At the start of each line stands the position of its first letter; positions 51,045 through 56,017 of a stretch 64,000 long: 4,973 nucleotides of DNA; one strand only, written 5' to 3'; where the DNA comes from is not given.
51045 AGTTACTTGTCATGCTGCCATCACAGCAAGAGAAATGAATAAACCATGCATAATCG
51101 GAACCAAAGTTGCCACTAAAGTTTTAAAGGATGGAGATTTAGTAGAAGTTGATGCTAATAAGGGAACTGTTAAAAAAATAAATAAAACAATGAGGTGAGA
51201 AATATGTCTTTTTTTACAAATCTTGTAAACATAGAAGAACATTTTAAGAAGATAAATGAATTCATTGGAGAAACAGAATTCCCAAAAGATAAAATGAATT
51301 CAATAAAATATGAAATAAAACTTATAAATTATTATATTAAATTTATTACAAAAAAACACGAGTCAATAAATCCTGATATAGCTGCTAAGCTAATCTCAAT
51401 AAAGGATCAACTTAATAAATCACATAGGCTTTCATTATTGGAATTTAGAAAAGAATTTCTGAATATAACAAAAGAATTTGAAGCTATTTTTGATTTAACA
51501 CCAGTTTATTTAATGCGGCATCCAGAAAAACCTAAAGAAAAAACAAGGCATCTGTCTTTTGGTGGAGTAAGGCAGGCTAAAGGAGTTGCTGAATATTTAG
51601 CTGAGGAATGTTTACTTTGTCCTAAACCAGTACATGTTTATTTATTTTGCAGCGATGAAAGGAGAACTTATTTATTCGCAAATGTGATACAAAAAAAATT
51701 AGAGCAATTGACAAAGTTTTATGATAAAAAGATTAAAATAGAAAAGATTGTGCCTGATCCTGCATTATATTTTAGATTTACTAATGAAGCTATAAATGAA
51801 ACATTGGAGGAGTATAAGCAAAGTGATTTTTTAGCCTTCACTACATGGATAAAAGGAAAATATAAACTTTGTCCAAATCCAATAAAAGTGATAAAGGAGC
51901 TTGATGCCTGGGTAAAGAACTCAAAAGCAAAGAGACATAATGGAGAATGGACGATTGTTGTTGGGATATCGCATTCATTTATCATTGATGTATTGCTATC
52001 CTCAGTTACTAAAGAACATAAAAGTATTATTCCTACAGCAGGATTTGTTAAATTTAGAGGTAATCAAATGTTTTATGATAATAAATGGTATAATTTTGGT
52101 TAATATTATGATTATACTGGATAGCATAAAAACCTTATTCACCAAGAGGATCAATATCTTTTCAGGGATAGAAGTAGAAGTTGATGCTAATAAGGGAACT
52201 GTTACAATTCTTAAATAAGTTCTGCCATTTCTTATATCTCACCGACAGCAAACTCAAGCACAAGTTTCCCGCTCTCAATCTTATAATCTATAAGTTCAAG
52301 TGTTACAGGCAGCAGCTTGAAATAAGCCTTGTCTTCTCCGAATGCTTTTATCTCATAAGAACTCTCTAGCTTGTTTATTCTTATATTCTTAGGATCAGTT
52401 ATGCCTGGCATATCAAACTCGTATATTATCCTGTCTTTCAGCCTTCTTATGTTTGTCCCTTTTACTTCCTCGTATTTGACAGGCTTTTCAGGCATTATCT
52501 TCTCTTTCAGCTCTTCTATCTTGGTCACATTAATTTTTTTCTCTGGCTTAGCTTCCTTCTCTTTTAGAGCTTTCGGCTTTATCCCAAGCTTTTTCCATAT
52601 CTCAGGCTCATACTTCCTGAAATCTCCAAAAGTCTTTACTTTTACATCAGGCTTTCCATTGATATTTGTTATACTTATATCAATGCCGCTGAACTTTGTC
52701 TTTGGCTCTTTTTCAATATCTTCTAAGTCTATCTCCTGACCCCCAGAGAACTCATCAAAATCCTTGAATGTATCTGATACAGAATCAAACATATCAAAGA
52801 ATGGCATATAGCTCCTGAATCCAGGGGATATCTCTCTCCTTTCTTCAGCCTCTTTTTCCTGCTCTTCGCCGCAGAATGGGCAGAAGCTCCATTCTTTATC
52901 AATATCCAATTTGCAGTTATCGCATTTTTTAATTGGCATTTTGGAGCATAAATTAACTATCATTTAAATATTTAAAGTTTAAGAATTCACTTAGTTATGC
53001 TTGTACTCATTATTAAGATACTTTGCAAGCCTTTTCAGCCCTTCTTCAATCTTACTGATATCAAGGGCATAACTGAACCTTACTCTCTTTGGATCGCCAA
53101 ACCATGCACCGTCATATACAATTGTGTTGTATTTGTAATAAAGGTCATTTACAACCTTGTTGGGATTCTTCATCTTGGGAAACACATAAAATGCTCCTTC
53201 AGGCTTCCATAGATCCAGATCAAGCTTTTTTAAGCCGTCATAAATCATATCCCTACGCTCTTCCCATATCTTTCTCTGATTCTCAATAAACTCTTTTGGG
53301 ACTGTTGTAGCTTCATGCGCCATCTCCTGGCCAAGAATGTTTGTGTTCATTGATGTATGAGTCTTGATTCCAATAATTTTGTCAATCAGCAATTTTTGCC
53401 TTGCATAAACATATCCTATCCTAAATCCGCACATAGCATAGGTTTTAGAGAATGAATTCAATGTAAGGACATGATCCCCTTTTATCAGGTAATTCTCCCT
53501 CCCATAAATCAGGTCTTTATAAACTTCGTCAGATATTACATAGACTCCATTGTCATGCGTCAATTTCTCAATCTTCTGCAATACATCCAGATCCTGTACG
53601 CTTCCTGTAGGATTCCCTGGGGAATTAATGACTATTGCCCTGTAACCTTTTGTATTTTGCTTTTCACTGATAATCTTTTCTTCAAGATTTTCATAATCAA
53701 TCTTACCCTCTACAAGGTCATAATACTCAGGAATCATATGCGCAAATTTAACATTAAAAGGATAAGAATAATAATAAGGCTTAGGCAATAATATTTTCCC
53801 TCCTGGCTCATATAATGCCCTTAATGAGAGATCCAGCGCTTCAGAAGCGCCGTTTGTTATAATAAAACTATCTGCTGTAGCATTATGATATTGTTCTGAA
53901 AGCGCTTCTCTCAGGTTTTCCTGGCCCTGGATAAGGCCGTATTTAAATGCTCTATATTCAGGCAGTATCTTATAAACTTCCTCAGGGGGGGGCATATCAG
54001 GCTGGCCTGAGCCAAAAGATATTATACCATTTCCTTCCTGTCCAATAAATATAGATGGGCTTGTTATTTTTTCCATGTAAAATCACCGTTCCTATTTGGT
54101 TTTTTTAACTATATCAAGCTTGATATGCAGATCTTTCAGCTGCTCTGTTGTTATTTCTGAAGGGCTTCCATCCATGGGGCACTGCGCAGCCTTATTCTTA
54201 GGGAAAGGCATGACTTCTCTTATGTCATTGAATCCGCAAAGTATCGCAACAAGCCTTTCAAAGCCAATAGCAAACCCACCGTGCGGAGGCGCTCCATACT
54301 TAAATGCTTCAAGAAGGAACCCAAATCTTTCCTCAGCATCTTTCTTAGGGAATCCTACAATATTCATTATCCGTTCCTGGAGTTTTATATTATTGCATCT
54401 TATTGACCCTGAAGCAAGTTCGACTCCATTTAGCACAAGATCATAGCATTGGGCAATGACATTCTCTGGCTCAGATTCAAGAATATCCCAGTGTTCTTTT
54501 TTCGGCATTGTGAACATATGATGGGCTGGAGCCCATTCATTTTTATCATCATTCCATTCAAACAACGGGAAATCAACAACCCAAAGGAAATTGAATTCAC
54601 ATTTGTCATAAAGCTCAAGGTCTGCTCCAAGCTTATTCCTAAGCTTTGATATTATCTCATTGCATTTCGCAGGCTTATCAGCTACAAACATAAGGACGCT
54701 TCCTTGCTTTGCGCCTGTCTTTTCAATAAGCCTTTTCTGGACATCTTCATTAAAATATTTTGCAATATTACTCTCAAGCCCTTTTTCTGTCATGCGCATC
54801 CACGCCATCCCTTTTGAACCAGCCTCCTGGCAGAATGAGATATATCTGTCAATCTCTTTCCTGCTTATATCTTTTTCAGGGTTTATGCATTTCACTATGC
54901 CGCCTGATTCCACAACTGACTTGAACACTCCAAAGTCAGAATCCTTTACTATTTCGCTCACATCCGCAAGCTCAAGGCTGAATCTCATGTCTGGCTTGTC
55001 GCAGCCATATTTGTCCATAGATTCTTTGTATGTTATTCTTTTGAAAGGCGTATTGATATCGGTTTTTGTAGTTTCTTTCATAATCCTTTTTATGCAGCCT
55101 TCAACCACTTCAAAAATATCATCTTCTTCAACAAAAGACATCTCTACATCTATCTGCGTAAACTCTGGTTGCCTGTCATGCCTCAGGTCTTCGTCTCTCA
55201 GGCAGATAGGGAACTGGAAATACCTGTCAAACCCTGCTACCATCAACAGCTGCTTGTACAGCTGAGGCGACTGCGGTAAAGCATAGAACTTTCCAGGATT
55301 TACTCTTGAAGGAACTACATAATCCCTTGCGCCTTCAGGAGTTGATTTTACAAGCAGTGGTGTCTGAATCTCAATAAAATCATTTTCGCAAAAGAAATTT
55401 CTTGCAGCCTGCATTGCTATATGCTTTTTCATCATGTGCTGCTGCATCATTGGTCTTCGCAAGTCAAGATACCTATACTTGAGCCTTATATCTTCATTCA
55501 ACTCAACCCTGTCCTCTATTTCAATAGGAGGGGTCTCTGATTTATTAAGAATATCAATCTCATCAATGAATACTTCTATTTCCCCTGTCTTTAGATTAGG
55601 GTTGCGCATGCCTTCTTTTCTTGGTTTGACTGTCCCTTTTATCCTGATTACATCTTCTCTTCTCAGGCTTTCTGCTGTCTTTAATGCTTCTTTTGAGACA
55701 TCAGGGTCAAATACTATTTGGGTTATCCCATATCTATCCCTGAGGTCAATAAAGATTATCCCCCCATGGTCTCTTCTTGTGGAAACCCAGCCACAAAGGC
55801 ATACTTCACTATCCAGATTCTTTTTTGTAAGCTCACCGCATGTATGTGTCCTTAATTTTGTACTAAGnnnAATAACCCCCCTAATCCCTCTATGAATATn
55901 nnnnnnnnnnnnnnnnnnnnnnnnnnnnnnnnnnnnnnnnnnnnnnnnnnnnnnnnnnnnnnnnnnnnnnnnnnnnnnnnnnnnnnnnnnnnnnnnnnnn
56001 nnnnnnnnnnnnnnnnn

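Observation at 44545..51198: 2217-aa ORF built from one PEP-synthase-type ATP-grasp domain and four iterated middle + phosphohistidine swivel modules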

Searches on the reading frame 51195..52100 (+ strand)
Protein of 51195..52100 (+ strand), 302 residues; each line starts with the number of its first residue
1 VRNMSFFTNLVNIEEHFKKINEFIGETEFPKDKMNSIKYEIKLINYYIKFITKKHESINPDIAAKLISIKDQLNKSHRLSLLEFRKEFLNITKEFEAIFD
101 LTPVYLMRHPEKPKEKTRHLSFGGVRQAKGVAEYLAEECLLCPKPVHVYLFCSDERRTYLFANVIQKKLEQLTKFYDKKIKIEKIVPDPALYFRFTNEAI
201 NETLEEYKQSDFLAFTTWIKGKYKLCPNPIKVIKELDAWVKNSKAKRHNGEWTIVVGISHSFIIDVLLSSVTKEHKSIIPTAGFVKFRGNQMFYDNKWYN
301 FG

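Call 10: search_protein_families(library=pfam, proteins=[window:51195-52100:+], max_evalue=0.001)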
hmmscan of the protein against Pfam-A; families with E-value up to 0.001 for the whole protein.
window:51195-52100:+ (302 aa): 0 families

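Call 18: search_protein_families(library=pfam, proteins=[window:51195-52100:+], max_evalue=10)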
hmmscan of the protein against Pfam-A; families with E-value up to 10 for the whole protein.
window:51195-52100:+ (302 aa): 2 families
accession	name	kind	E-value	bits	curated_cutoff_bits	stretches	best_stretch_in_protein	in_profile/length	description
PF00300.27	His_Phos_1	-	0.0023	18.1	21.7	1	104-274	1-161/194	Histidine phosphatase superfamily (branch 1)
PF23357.1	DUF7088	-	0.15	12.7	27.8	1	143-189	19-67/105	Domain of unknown function (DUF7088)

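Call 64: search_protein_families(library=ncbifam, proteins=[window:51195-52100:+], max_evalue=0.001)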
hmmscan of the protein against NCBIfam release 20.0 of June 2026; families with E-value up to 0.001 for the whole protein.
window:51195-52100:+ (302 aa): 0 families

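Call 86: search_protein_families(library=ncbifam, proteins=[window:51204-52100:+], max_evalue=1)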
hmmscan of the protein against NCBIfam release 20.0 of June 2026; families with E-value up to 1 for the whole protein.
window:51204-52100:+ (299 aa): 2 families
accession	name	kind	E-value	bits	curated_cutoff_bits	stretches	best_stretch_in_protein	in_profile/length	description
NF007001.0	PRK09464.1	equivalog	0.067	12.8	330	1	1-119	111-227/254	pyruvate dehydrogenase complex transcriptional repressor PdhR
TIGR00249.1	sixA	equivalog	0.069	13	74.5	1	101-134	3-40/154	phosphohistidine phosphatase SixA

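Call 87: search_solved_structures(query=window:51204-52100:+, max_evalue=1)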
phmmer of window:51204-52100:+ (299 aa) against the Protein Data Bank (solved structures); distinct sequences matched with E-value up to 1: 0.

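Call 88: find_homologous_proteins(query=window:51204-52100:+, max_evalue=0.001)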
Query window:51204-52100:+ (299 aa): 14 proteins with E <= 0.001 among 845 candidates.
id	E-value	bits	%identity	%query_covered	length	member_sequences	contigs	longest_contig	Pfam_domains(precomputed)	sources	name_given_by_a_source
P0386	5.8e-185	632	93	100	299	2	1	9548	-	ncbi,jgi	-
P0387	7.8e-118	411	64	99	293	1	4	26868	PF00300.28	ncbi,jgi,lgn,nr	ncbi:MAG: histidine phosphatase family protein [Nanoarchaeota archaeon]|nr:histidine phosphatase fam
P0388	2.3e-110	387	61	99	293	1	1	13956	-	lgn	-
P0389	5.5e-104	366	58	99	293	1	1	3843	PF00300.28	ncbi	-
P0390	4.0e-102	360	62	92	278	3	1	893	-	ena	-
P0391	2.2e-79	285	62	75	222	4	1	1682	-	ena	-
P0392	5.0e-69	251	43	100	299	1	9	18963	-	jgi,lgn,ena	jgi:broad specificity phosphatase PhoE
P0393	7.3e-67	244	43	100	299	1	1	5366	-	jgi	jgi:broad specificity phosphatase PhoE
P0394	3.2e-63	232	41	99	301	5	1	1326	PF00300.28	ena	-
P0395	7.4e-63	231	39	100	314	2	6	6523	-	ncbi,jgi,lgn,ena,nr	ncbi:MAG TPA: histidine phosphatase family protein [Candidatus Nanoarchaeia archaeon]|nr:histidine p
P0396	4.4e-62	228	40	99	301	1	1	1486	PF00300.28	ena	-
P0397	2.3e-53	200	36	99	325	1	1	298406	-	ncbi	-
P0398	8.2e-51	191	41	92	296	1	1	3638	PF00300.28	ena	-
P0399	1.5e-50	190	36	99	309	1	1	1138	-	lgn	-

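Call 89: find_encoding_contigs(protein=P0387, flank=8000, max_places=1)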
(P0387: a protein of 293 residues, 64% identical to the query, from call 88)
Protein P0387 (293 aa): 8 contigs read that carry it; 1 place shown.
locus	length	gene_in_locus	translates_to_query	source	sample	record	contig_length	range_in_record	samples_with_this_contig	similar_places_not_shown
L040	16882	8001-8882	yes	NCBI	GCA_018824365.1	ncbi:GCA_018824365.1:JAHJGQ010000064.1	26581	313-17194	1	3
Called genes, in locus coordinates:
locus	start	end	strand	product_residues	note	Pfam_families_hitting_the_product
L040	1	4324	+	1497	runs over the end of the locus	PF13195:DUF4011, PF13086:AAA_11, PF13245:AAA_19 (faint), PF13604:AAA_30 (faint), PF13086:AAA_11, PF13087:AAA_12, PF18741:MTES_1575, PF11784:DUF3320 (weak)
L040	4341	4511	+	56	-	PF08274:Zn_Ribbon_YjdM (faint)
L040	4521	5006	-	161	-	-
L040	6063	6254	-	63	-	PF14716:HHH_8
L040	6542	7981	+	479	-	PF00391:PEP-utilizers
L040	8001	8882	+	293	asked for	PF00300:His_Phos_1 (weak)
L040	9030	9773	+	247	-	PF00072:Response_reg (weak)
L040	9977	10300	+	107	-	-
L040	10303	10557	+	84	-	PF05016:ParE_toxin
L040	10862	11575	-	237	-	PF01978:TrmB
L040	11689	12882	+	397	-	PF04055:Radical_SAM (weak), PF06968:BATS (weak)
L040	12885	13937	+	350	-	PF08100:Dimerisation (weak), PF00891:Methyltransf_2, PF10294:Methyltransf_16 (weak), PF05175:MTS, PF13489:Methyltransf_23, PF08242:Methyltransf_12, PF13649:Methyltransf_25, PF13847:Methyltransf_31, +1 more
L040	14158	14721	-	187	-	PF13875:DUF4202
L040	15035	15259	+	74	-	PF24033:DUF7342 (weak)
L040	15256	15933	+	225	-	PF11611:DUF4352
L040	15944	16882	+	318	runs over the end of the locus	PF13248:Zn_ribbon_3 (weak), PF12773:DZR, PF13240:Zn_Ribbon_1 (faint), PF00526:Dicty_CTDC (weak)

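Call 90: find_encoding_contigs(protein=P0397, flank=8000, max_places=1)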
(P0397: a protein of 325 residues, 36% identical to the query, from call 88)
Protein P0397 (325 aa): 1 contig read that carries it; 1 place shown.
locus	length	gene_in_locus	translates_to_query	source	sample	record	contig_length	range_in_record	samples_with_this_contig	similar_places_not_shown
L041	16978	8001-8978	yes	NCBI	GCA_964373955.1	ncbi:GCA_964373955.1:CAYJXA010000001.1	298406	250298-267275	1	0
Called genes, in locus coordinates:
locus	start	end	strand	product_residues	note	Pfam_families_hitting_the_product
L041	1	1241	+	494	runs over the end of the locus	PF00391:PEP-utilizers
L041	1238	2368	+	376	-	PF00391:PEP-utilizers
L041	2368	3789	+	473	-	PF00391:PEP-utilizers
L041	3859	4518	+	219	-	-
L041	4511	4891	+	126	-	-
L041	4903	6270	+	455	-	PF00391:PEP-utilizers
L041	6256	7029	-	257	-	PF00300:His_Phos_1 (faint)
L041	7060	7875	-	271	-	-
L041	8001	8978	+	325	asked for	-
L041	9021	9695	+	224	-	-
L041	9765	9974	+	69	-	PF15511:CENP-T_C (weak), PF00808:CBFD_NFYB_HMF, PF02969:TAF (weak), PF07524:Bromo_TP (weak), PF15630:CENP-S (weak), PF00125:Histone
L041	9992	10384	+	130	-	PF21485:IF5A-like_N, PF08207:EFP_N (weak)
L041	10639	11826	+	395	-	PF02163:Peptidase_M50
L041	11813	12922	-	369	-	PF05958:tRNA_U5-meth_tr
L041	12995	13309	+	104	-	-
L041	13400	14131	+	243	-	-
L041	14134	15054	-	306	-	PF00890:FAD_binding_2 (faint), PF01134:GIDA (faint), PF01266:DAO (faint), PF07992:Pyr_redox_2, PF13738:Pyr_redox_3, PF00070:Pyr_redox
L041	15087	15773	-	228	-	PF00970:FAD_binding_6, PF00175:NAD_binding_1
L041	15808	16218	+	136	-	-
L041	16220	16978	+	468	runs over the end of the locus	PF19295:SufBD_N, PF01458:SUFBD_core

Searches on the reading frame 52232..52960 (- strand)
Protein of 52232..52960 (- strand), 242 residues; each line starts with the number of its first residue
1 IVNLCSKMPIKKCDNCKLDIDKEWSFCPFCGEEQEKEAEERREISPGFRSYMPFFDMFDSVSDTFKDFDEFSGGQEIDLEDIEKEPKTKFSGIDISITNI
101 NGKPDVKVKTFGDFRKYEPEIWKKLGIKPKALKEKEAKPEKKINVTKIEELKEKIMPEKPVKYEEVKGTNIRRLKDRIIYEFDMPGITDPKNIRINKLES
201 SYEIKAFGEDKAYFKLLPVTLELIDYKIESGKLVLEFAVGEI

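Call 10: search_protein_families(library=pfam, proteins=[window:52232-52960:-], max_evalue=0.001)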
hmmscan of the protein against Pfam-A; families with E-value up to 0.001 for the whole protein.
window:52232-52960:- (242 aa): 1 family
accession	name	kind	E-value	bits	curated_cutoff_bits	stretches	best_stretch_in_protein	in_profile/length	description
PF24460.1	DUF7575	-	0.00025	20.8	28.5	1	12-34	5-27/28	Domain of unknown function (DUF7575)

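Call 64: search_protein_families(library=ncbifam, proteins=[window:52232-52960:-], max_evalue=0.001)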
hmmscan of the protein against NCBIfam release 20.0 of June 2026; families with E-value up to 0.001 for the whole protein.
window:52232-52960:- (242 aa): 0 families

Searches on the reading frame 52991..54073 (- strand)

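Call 10: search_protein_families(library=pfam, proteins=[window:52991-54073:-], max_evalue=0.001)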
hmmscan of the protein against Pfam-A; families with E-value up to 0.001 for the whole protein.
window:52991-54073:- (360 aa): 1 family
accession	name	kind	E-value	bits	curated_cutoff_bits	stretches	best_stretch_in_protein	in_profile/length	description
PF00155.27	Aminotran_1_2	-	1.7e-53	182.6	19.7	1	17-349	3-361/361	Aminotransferase class I and II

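Call 64: search_protein_families(library=ncbifam, proteins=[window:52991-54073:-], max_evalue=0.001)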
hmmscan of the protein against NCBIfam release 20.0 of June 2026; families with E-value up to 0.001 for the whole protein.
window:52991-54073:- (360 aa): 70 families (the best 25 are shown)
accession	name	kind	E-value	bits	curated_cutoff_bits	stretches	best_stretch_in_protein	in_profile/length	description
NF041364.1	GntC_guanitoxin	equivalog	5.2e-62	209.8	415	1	19-351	2-355/356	guanitoxin biosynthesis PLP-dependent (S)-gamma-hydroxy-L-arginine cyclodehydratase GntC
NF041091.1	asp_aminotase_Arch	equivalog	2.6e-61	207.6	550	1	10-354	22-376/376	aspartate aminotransferase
NF005817.0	PRK07683.1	equivalog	8.3e-55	186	575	1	13-358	26-386/387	aminotransferase A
NF005744.0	PRK07568.1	subfamily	7.6e-52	176.4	389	1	12-301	27-326/398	pyridoxal phosphate-dependent aminotransferase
NF005588.0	PRK07309.1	equivalog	2.3e-48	165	576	1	16-356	31-389/391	pyridoxal phosphate-dependent aminotransferase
NF005305.0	PRK06836.1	equivalog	1.5e-46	159.5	376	1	17-354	36-392/396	pyridoxal phosphate-dependent aminotransferase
NF005816.0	PRK07682.1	equivalog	1.4e-45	155.6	620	1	15-357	29-387/390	aminotransferase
NF006230.0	PRK08363.1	equivalog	6e-44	150.4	534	1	26-355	44-394/398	alanine aminotransferase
NF004770.0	PRK06108.1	subfamily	1.9e-40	138.9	422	1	15-355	36-394/396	pyridoxal phosphate-dependent aminotransferase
NF006229.0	PRK08361.1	equivalog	2.1e-40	139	624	1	16-354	34-389/391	aspartate aminotransferase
NF005601.0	PRK07337.1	equivalog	7.2e-40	137.3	496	1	11-354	31-393/394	pyridoxal phosphate-dependent aminotransferase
NF006514.0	PRK08960.1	equivalog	1.8e-39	135.7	554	1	12-354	29-386/388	pyridoxal phosphate-dependent aminotransferase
NF006756.0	PRK09276.1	subfamily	2e-39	135.6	507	1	12-352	28-385/387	LL-diaminopimelate aminotransferase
NF005593.0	PRK07324.1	equivalog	8e-39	133.7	476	1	41-355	54-370/373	aminotransferase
TIGR03540.1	DapC_direct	equivalog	2.4e-38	132.1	593.25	1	12-351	26-382/383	LL-diaminopimelate aminotransferase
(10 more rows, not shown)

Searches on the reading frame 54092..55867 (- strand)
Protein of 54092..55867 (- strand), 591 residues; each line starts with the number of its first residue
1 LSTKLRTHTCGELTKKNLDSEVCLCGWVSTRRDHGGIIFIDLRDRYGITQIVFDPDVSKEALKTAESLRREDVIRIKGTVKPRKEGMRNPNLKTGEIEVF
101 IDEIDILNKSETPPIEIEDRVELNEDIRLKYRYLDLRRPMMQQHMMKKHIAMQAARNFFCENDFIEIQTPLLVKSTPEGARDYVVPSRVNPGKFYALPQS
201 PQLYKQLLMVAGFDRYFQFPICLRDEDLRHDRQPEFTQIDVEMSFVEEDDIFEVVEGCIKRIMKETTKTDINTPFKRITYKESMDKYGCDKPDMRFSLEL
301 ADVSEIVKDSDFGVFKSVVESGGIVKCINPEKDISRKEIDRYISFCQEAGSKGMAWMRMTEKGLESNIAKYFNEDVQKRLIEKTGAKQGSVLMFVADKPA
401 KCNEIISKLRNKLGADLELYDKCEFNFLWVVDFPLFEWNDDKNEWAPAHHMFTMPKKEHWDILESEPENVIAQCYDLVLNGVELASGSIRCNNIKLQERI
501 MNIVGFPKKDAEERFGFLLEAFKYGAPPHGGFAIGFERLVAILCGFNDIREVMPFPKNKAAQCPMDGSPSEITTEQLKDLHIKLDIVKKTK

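Call 10: search_protein_families(library=pfam, proteins=[window:54092-55867:-], max_evalue=0.001)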
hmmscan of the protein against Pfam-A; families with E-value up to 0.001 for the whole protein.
window:54092-55867:- (591 aa): 3 families
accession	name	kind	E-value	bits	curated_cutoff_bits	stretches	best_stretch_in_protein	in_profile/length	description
PF00152.25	tRNA-synt_2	-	1.1e-118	396.2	25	1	124-559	1-308/308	tRNA synthetases class II (D, K and N)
PF02938.19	GAD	-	9.7e-23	80.7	23.4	1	315-405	1-94/95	GAD domain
PF01336.31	tRNA_anti-codon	-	4.8e-21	74.9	27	1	22-107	1-75/75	OB-fold nucleic acid binding domain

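Call 64: search_protein_families(library=ncbifam, proteins=[window:54092-55867:-], max_evalue=0.001)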
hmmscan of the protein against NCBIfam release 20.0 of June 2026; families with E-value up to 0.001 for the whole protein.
window:54092-55867:- (591 aa): 15 families
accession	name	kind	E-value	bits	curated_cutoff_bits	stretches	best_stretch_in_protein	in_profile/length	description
NF001750.0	PRK00476.1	equivalog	2.2e-251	835.3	443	1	4-585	3-587/590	aspartate--tRNA ligase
TIGR00459.1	aspS_bact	equivalog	2e-226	752.9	373.85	1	6-588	3-585/586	aspartate--tRNA ligase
NF009460.0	PRK12820.1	equivalog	4.6e-181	603.5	1379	1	9-582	25-615/723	bifunctional aspartyl-tRNA synthetase/aspartyl/glutamyl-tRNA amidotransferase subunit C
NF003483.0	PRK05159.1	equivalog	5.3e-76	256.2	353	2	5-269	3-261/438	aspartate--tRNA(Asn) ligase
TIGR00458.1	aspS_nondisc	equivalog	1.5e-69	235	368.4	2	19-285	12-285/428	aspartate--tRNA(Asn) ligase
NF003037.0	PRK03932.1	equivalog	2.7e-44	151.9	414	2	13-268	10-264/451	asparagine--tRNA ligase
NF001756.1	PRK00484.1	subfamily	1.2e-41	143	468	2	14-312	46-344/488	lysine--tRNA ligase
TIGR00457.1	asnS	equivalog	1.3e-40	139.6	342.6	2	14-269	11-267/455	asparagine--tRNA ligase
TIGR00499.1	lysS_bact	equivalog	8.2e-38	130.3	427.6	2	10-291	44-327/496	lysine--tRNA ligase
NF002821.0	PRK02983.1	equivalog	1.3e-31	109.5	742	2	6-257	646-890/1102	bifunctional lysylphosphatidylglycerol synthetase/lysine--tRNA ligase LysX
NF009101.0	PRK12445.1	subfamily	2.1e-23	82.6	1026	1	16-290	62-339/505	lysine--tRNA ligase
NF005054.0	PRK06462.1-4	equivalog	4.6e-18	65.3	309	2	150-291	30-193/318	asparagine synthetase A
NF005052.0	PRK06462.1-1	equivalog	5.7e-18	65.1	368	2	119-277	21-187/353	asparagine synthetase A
TIGR00462.1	genX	equivalog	9.3e-18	64.7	286.9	2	148-292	4-147/304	EF-P lysine aminoacylase EpmA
NF006828.0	PRK09350.1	equivalog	4.4e-15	55.8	264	2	468-560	229-325/325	elongation factor P--(R)-beta-lysine ligase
